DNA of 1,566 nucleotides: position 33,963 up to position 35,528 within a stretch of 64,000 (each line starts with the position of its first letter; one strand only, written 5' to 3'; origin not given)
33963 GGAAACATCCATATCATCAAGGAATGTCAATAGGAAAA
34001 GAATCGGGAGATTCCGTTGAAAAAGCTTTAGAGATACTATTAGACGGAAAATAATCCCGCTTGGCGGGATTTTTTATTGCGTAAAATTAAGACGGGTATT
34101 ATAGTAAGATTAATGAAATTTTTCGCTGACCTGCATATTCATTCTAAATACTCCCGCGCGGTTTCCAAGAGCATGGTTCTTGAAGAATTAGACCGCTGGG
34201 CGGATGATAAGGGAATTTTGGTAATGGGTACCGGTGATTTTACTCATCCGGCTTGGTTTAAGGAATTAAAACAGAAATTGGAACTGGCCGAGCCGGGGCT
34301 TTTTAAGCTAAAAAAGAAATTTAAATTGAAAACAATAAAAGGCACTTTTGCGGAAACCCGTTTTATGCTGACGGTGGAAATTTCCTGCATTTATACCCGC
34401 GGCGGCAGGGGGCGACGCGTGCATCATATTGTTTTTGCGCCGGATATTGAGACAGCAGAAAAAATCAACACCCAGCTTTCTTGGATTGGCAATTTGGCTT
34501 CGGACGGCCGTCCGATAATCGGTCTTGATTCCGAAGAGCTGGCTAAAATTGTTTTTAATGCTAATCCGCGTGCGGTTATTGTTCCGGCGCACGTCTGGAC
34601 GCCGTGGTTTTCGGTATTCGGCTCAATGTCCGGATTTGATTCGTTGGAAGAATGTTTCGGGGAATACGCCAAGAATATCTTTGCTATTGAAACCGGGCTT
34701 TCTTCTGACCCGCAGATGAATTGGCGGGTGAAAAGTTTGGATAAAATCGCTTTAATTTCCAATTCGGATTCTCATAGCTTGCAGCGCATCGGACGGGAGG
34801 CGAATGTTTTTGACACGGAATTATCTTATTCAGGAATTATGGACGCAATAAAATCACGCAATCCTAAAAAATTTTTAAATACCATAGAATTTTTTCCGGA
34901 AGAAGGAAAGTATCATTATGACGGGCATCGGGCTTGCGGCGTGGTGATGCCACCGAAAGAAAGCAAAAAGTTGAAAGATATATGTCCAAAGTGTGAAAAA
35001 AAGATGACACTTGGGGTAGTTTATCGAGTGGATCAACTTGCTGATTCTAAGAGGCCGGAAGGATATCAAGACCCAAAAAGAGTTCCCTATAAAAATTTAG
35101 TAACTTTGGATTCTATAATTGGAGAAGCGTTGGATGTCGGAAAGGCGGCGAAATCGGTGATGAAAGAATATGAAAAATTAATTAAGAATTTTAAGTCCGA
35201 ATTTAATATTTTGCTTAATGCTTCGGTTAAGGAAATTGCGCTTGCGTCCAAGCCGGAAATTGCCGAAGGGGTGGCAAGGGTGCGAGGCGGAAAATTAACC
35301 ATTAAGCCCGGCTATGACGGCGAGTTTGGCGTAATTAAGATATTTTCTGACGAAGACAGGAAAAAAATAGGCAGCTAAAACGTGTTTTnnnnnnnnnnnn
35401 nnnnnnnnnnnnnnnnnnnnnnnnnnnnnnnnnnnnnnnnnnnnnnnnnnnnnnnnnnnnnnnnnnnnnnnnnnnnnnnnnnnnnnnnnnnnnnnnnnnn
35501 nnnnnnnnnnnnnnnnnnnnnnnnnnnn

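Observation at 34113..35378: Endonuclease Q-like PHP nuclease in a bacterium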

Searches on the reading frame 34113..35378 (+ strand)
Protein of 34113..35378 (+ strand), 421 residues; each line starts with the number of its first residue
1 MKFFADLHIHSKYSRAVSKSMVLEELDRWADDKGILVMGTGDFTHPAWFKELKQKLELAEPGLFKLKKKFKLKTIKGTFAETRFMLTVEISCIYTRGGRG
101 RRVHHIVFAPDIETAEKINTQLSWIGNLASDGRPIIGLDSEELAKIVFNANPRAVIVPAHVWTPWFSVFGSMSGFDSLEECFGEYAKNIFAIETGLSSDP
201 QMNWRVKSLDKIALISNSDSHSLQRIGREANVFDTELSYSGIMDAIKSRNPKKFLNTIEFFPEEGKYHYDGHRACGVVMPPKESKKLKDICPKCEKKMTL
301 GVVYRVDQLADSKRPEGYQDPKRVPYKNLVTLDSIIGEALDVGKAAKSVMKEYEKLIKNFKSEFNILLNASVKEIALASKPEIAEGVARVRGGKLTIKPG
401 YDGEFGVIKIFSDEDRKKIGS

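Call 3: search_protein_families(library=pfam, proteins=[window:34113-35378:+], max_evalue=1)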
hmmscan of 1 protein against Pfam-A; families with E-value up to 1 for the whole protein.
window:34113-35378:+ (421 aa): 3 families
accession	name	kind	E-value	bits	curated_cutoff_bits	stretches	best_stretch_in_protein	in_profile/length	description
PF13263.12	PHP_C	-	0.0016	18.4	21.3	1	212-249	16-54/56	PHP-associated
PF20097.4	DUF6487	-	0.095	13.6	24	1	291-305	1-15/67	Domain of unknown function (DUF6487)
PF00702.32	Hydrolase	-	0.11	13.4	26.4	0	207-258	113-164/191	haloacid dehalogenase-like hydrolase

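Call 4: search_protein_families(library=ncbifam, proteins=[window:34113-35378:+], max_evalue=1)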
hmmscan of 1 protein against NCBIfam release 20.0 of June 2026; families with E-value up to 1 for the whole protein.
window:34113-35378:+ (421 aa): 4 families
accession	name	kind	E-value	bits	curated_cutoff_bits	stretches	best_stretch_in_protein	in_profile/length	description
TIGR00375.1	TIGR00375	hypoth_equivalog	4.1e-52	177.8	326.6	1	5-408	2-374/374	TIGR00375 family protein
TIGR00515.1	accD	equivalog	0.031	13.6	317.45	1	272-314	29-71/285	acetyl-CoA carboxylase, carboxyltransferase subunit beta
NF045781.1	Spaf1101_AAA_ATP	equivalog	0.065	11.6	475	1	73-246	133-296/836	Spaf_1101 family AAA-like ATPase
NF009301.0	PRK12658.1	equivalog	0.2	11.4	156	1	118-169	39-90/125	Na+/H+ antiporter subunit C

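Call 5: search_solved_structures(query=window:34113-35375:+, max_evalue=1, show_alignments=3)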
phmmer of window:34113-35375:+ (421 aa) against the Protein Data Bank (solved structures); distinct sequences matched with E-value up to 1: 6.
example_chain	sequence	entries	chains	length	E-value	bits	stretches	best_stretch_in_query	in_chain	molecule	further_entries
5zb8_A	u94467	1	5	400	3.8e-49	170.9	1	5-413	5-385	PfuEndoQ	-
7k31_A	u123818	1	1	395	1.9e-48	168.6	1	5-413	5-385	Endonuclease Q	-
7k30_A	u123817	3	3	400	2e-48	168.5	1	5-413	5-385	Endonuclease Q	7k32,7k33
8k0h_B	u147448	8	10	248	0.71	11.9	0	141-189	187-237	Csy2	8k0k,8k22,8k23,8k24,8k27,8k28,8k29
3j9q_A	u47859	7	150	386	0.87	11.6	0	101-161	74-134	sheath | Pyocin sheath PA0622 | Sheath PA0622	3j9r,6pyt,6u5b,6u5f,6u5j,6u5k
7wko_B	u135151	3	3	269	0.88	11.6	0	141-189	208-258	Csy2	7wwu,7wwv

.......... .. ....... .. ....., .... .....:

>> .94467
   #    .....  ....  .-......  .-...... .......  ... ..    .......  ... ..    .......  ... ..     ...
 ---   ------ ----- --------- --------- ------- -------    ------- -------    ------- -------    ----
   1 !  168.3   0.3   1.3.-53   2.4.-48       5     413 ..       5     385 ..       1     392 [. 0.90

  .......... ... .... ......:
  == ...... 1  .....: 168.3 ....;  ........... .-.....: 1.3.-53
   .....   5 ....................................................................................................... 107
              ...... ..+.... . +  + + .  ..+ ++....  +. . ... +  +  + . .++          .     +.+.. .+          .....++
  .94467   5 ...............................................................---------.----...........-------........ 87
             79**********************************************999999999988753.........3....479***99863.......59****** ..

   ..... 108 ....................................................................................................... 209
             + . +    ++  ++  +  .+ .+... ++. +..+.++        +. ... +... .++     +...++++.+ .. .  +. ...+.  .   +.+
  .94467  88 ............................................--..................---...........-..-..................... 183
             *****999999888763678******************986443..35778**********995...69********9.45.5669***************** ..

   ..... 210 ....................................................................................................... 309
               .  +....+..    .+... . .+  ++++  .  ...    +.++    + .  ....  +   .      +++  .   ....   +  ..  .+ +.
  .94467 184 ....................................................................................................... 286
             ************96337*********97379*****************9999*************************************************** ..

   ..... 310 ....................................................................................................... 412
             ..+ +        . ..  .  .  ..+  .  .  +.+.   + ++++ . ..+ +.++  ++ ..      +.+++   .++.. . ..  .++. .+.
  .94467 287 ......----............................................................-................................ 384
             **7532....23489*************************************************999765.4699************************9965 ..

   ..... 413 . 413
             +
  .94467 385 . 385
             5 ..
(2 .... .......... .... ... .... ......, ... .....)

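Call 9: find_homologous_proteins(query=window:34113-35375:+, max_evalue=0.00001)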
Query window:34113-35375:+ (421 aa): 8000 proteins with E <= 0.00001 among 8000 candidates; the best 120 are listed.
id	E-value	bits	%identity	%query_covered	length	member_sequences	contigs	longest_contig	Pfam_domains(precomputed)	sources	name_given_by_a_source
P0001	2.8e-283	957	100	100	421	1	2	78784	PF27218.1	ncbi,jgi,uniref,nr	ncbi:MAG: DNA helicase UvrD [Candidatus Harrisonbacteria bacterium RIFCSPLOWO2_02_FULL_41_11]|uniref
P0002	3.1e-283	957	100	100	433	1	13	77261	PF27218.1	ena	-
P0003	3.1e-283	957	100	100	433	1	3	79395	PF27218.1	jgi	-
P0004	4.8e-244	828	88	98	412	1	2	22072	PF27218.1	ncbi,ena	-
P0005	7.4e-238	807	84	100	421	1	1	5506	PF27218.1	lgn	-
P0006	1.1e-237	807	83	100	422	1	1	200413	PF27218.1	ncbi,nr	ncbi:MAG: DNA helicase UvrD [Candidatus Harrisonbacteria bacterium]|nr:DNA helicase UvrD [Candidatus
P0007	1.3e-236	803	83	100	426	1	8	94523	PF27218.1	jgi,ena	-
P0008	1.1e-235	800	83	100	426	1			PF27218.1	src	-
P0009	2.2e-235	799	82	100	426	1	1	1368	PF27218.1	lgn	-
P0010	2.9e-235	799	82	100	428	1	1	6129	PF27218.1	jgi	jgi:uncharacterized protein (TIGR00375 family)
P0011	3.8e-234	795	83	99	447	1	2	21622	PF27218.1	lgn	-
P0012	6.7e-232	788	81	100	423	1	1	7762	PF27218.1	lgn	-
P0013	5.6e-229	778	82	100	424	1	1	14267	PF27218.1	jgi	jgi:uncharacterized protein (TIGR00375 family)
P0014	6.8e-229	778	80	100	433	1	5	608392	PF27218.1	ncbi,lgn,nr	ncbi:MAG: DNA helicase UvrD [Candidatus Harrisonbacteria bacterium]|nr:DNA helicase UvrD [Candidatus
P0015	1.7e-228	777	81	100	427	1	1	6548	PF27218.1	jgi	jgi:uncharacterized protein (TIGR00375 family)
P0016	2.8e-228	776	82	99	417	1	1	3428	PF27218.1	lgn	-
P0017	3.2e-228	776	81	99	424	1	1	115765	PF27218.1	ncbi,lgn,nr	ncbi:MAG: endonuclease Q family protein [bacterium]|nr:endonuclease Q family protein [bacterium]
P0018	7.0e-228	774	85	95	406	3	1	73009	PF27218.1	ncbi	-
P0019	1.2e-225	767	84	95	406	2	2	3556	PF27218.1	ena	-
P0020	2.2e-224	763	79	100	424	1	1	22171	PF27218.1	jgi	jgi:DNA helicase-2/ATP-dependent DNA helicase PcrA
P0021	8.8e-224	761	79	99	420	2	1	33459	PF27218.1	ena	-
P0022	1.9e-223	760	82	98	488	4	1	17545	PF27218.1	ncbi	-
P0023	3.0e-223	759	77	100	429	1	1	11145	PF27218.1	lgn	-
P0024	4.6e-223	759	80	99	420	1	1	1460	PF27218.1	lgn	-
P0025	1.0e-222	757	83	95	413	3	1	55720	PF27218.1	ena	-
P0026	2.5e-221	753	77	99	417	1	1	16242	PF27218.1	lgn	-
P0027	1.6e-220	750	78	100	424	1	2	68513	PF27218.1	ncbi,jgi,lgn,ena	-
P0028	3.8e-220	749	81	95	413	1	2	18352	PF27218.1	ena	-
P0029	2.2e-219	747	76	99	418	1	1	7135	PF27218.1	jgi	-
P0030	2.6e-218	743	77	100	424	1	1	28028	PF27218.1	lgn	-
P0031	3.0e-218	743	77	99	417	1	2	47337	PF27218.1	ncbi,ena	-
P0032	4.0e-218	742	74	98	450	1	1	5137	PF27218.1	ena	-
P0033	9.6e-218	741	77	99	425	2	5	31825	PF27218.1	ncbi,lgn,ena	ncbi:MAG: endonuclease Q family protein [Patescibacteria group bacterium]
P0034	1.4e-216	737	77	99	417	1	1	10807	PF27218.1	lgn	-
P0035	3.6e-216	736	75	100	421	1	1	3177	PF27218.1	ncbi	-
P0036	2.1e-215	733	77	100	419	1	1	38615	PF27218.1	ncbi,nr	ncbi:MAG: endonuclease Q family protein [bacterium]|nr:endonuclease Q family protein [bacterium]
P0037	1.3e-214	731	75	99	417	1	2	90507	PF27218.1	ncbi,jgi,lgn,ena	-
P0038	1.6e-214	730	76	99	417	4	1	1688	PF27218.1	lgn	-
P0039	1.9e-214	730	80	95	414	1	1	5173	PF27218.1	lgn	-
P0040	2.9e-214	730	77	99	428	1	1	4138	PF27218.1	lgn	-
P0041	5.8e-214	729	75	100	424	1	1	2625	PF27218.1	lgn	-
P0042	7.0e-214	728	78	95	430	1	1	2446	PF27218.1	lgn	-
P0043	3.3e-212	723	80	93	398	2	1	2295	PF27218.1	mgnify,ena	mgnify:FL=1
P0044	3.3e-212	723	76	99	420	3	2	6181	PF27218.1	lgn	-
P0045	1.1e-208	711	77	94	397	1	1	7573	PF27218.1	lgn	-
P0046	2.5e-207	707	74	99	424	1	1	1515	PF27218.1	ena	-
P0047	1.0e-206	705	74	99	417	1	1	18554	PF27218.1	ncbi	-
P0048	1.1e-206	705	74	100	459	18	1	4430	PF27218.1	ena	-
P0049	3.4e-206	703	71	100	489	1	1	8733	PF27218.1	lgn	-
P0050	2.6e-205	700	71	100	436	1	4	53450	PF27218.1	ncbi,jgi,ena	ncbi:MAG TPA: endonuclease Q family protein [Candidatus Paceibacterota bacterium]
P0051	1.4e-204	698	72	100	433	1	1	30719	PF27218.1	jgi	-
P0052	1.7e-204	697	73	100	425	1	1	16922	PF27218.1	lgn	-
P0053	2.6e-204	697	72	100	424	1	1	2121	PF27218.1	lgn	-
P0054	1.0e-203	695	71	100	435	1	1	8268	PF27218.1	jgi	jgi:uncharacterized protein (TIGR00375 family)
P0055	1.6e-203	694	72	100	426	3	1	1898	PF27218.1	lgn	-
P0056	5.0e-203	693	72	100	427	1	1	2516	PF27218.1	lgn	-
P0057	5.4e-203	693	73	100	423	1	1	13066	PF27218.1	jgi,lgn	-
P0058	1.0e-201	688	71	100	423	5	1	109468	PF27218.1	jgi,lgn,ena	-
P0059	2.1e-201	687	71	100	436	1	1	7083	PF27218.1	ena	-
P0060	3.6e-201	687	71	100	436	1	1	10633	PF27218.1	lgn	-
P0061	3.3e-200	683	71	100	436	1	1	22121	PF13263.13,PF27218.1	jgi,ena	-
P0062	6.4e-200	682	70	99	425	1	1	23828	PF27218.1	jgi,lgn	-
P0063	1.1e-199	682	70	100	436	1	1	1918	PF27218.1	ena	-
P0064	1.2e-199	681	70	100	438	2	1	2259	PF27218.1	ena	-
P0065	1.5e-199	681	71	100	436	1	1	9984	PF27218.1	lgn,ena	-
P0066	2.6e-199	680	71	99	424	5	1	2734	PF27218.1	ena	-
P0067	1.4e-198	678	70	99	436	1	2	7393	PF27218.1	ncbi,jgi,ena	-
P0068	2.0e-198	677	72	99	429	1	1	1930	PF27218.1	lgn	-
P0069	4.3e-198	676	70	100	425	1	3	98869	PF27218.1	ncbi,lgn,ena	-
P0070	1.7e-197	674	73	95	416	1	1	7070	PF27218.1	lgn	-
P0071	1.8e-197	674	70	99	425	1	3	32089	PF27218.1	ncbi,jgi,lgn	-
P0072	4.7e-197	673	69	100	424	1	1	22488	PF27218.1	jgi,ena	-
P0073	1.9e-196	671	70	100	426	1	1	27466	PF27218.1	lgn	-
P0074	2.0e-196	671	69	99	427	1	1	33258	PF27218.1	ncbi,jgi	ncbi:MAG: endonuclease Q family protein [Candidatus Paceibacterota bacterium]|jgi:uncharacterized pr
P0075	2.9e-196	670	70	99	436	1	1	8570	PF27218.1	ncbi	-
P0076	4.5e-196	670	68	100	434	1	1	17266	PF27218.1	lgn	-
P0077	2.1e-195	668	70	100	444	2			PF27218.1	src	-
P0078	3.8e-195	667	70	100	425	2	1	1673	PF27218.1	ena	-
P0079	7.6e-195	666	69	99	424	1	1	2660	PF27218.1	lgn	-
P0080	1.3e-194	665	70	100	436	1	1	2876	PF27218.1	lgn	-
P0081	2.0e-194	664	69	99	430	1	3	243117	PF27218.1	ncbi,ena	ncbi:MAG: endonuclease Q family protein [Patescibacteria group bacterium]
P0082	2.3e-194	664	70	98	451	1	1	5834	PF27218.1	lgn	-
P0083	3.1e-194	664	68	100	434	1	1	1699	PF27218.1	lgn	-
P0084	5.5e-194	663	68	98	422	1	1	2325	PF27218.1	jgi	-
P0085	1.2e-193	662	68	98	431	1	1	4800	PF27218.1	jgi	-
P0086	2.0e-193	661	68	99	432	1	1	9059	PF27218.1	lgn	-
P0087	3.2e-193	660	68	98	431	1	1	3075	PF27218.1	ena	-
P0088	4.3e-193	660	68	99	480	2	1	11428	PF27218.1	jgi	-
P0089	4.4e-193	660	69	99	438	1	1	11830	PF27218.1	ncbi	-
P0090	4.8e-193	660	70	99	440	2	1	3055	PF27218.1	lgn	-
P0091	8.6e-193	659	68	98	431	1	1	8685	PF27218.1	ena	-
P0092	1.1e-192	659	71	99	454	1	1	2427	PF27218.1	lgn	-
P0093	2.0e-192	658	68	98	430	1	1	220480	PF27218.1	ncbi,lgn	-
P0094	2.5e-192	657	67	100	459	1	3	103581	PF27218.1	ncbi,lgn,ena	-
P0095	3.8e-192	657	70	99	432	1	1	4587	PF27218.1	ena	-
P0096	4.1e-192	657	69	99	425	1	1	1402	PF27218.1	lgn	-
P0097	4.4e-192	657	69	100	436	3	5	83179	PF27218.1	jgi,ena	-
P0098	5.9e-192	656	68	100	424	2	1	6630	PF27218.1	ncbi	-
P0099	1.0e-191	655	67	100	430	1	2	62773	PF27218.1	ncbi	ncbi:MAG: endonuclease Q family protein [Candidatus Paceibacterota bacterium]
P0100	1.4e-191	655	68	99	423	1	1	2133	PF27218.1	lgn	-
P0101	1.5e-191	655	68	99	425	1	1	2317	PF27218.1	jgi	jgi:DNA helicase II / ATP-dependent DNA helicase PcrA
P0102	2.6e-191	654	67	100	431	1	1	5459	PF27218.1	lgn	-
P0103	3.5e-191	654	68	100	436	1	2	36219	PF27218.1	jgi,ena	-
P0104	3.6e-191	654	70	99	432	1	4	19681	PF27218.1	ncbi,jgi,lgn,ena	-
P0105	5.5e-191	653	66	100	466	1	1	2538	PF13263.13,PF27218.1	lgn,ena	-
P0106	1.3e-190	652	70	99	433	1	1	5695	PF27218.1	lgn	-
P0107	8.6e-190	649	69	100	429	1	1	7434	PF27218.1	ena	-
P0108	9.5e-190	649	69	99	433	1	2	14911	PF27218.1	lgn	-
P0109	1.2e-189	649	67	100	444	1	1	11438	PF27218.1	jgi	jgi:uncharacterized protein (TIGR00375 family)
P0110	1.2e-189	649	68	100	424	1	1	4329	PF27218.1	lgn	-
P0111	1.3e-189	648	68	99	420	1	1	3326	PF27218.1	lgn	-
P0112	2.3e-189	648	69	100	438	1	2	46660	PF27218.1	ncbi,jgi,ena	-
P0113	3.0e-189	647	67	99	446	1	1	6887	PF27218.1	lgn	-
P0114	5.3e-189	646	68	100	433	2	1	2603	PF27218.1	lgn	-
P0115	6.6e-189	646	68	99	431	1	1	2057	PF27218.1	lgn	-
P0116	1.2e-188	645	70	94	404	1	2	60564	PF27218.1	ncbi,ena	-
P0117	1.3e-188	645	67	100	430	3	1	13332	PF27218.1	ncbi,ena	-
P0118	5.6e-188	643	64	99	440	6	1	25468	PF27218.1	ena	-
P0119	5.7e-188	643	68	98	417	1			PF27218.1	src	-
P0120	7.4e-188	643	68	99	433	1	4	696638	PF27218.1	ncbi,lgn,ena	-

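Call 30: predict_structure(alignment_id=A1)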
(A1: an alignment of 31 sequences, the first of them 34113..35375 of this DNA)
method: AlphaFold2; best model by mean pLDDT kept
length: 421 residues; sequences in the alignment: 31
mean_pLDDT: 84.9   pTM: 0.87
mean pLDDT of the five models: 84.9, 83.8, 82.7, 82.2, 80.7
residues with pLDDT >= 90: 203; 70-90: 164; 50-70: 38; < 50: 16
segments of 3 or more residues with pLDDT < 50: 164-170, 262-266, 401-404
pLDDT, mean of each block of 10 residues (from residue 1): 91 72 93 95 90 97 98 97 94 77 89 97 84 77 96 91 48 72 92 68 79 80 79 97 95 90 56 75 85 85 73 81 85 93 92 97 95 96 94 74 63 84 66
secondary structure, 60 per line:
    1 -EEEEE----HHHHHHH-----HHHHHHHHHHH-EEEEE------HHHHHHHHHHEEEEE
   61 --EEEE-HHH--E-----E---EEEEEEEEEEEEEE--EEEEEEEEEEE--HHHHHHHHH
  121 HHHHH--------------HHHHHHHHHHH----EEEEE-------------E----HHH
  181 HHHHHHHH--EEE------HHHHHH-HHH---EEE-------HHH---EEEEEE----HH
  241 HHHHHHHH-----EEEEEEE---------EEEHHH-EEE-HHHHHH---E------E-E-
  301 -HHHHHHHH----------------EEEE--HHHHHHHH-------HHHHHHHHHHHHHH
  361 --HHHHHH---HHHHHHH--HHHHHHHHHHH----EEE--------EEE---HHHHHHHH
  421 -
elements in order: E2-6 H11-17 H23-33 E35-39 H46-55 E56-60 E63-66 E83-96 E99-109 H112-125 H140-150 E155-159 H178-188 E191-193 H200-205 E213-215 E229-234 H239-248 E254-260 E270-272 E277-279 H281-286 H302-309 E326-329 H332-339 H347-360 H363-368 H372-378 H381-391 E396-398 E407-409 H413-420

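Call 31: search_protein_representatives(protein=window:34113-35375:+)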
Query: 421 residues. Proteins with E-value up to 0.001 (for the whole library): 3735; up to 1e-10: 2505; up to 1e-30: 1024. The best 150 are listed.
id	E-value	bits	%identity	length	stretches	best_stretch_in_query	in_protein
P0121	5.9e-156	535.9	62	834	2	160-415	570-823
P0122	8.5e-156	535.4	61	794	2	197-418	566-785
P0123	3.1e-142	490.7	52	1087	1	1-418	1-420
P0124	3.3e-142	490.6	55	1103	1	1-420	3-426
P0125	6.4e-141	486.4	53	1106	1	1-419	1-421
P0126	1.3e-139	482.0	50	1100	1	1-419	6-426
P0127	2.1e-139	481.4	53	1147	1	1-419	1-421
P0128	6.9e-139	479.7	52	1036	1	1-419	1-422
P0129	7.9e-139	479.5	54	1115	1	1-413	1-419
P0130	9.7e-138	475.9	54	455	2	1-257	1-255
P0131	1.0e-137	475.8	53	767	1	1-417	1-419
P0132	1.8e-137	475.0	55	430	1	1-419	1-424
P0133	7.3e-137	473.0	52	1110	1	1-417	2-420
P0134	8.8e-137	472.8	52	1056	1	2-417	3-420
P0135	1.3e-136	472.2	50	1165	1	1-419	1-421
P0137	9.4e-136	469.4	50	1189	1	1-417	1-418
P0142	1.9e-134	465.1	51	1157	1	1-417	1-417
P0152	1.8e-133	461.8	56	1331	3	221-419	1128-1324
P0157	6.5e-133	460.0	50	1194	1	1-421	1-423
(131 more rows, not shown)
